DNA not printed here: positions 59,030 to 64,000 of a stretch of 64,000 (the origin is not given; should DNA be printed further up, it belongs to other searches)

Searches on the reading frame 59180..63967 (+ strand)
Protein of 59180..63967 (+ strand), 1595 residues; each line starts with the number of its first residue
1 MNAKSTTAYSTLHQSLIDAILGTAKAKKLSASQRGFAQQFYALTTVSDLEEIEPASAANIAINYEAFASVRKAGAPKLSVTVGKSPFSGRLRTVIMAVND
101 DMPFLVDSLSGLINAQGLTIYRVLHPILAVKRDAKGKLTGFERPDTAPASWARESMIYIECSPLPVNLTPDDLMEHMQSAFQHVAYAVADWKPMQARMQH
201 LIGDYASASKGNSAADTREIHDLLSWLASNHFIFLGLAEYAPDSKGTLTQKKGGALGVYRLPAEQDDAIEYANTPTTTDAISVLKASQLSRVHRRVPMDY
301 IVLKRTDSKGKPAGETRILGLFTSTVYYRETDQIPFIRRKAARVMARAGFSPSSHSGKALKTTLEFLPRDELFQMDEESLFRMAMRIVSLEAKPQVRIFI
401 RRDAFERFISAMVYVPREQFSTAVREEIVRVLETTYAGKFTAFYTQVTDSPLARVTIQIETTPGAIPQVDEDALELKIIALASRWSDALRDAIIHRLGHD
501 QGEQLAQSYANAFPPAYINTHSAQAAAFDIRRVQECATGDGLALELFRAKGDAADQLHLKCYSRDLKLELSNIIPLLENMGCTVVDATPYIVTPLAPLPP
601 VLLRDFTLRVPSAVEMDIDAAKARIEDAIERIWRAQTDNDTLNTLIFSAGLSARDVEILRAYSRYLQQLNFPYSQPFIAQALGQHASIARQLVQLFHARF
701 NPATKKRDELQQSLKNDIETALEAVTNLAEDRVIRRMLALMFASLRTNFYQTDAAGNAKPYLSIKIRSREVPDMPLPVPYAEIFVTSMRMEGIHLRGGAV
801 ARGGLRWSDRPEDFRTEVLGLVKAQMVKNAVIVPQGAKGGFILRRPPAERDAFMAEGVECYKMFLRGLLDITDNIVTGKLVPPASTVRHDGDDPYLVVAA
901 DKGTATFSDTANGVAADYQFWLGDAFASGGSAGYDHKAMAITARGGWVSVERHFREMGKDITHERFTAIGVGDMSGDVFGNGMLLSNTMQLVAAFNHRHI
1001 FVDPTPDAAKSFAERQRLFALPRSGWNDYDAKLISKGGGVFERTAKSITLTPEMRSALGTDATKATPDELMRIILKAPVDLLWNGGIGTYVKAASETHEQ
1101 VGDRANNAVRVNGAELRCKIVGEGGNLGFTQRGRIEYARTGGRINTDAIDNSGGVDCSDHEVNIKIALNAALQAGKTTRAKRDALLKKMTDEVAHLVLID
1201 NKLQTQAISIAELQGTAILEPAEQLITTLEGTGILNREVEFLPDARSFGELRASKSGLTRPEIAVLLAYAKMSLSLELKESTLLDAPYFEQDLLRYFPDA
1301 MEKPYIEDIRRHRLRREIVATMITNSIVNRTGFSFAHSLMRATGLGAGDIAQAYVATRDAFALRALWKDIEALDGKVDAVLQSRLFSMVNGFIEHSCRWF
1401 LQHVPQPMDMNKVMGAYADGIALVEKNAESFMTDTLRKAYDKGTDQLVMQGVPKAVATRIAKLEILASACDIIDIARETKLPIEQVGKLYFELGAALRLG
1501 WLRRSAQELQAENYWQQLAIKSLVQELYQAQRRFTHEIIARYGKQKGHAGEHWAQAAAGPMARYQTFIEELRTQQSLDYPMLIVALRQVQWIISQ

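Call 15: search_protein_families(library=pfam, proteins=[window:59180-63967:+], max_evalue=0.001)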
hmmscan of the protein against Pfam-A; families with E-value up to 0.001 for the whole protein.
window:59180-63967:+ (1595 aa): 9 families
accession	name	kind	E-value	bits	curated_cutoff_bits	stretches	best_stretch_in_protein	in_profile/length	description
PF05088.18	Bac_GDH_CD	-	2.4e-260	864.6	22.8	1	718-1210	2-496/497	Bacterial NAD-glutamate dehydrogenase, catalytic domain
PF21074.2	GDH_C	-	1.8e-109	366.4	26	1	1256-1589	2-337/339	Glutamate dehydrogenase, C-terminal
PF21075.3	GDH_ACT1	-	2.1e-27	96.1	23.7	1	36-164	1-131/144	Glutamate dehydrogenase, ACT1 domain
PF21078.2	GDH_HM3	-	4e-26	91.3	24.6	1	638-702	2-66/66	Glutamate dehydrogenase, helical motif 3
PF21076.3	GDH_ACT2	-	4.9e-25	88.4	22.8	1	397-485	1-89/90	Glutamate dehydrogenase, ACT2 domain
PF21073.2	GDH_HM1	-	2.1e-22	79.2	21.2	1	334-391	1-58/60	Glutamate dehydrogenase, helical motif 1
PF21077.3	GDH_ACT3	-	6.6e-16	58.3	22.2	1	542-620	2-79/80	Glutamate dehydrogenase, ACT3 domain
PF21079.2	GDH_HM2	-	3.9e-12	46.4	21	1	492-534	1-43/45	Glutamate dehydrogenase, helical motif 2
PF00208.27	ELFV_dehydrog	-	0.00077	19.7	23.4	0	1109-1167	124-186/241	Glutamate/Leucine/Phenylalanine/Valine dehydrogenase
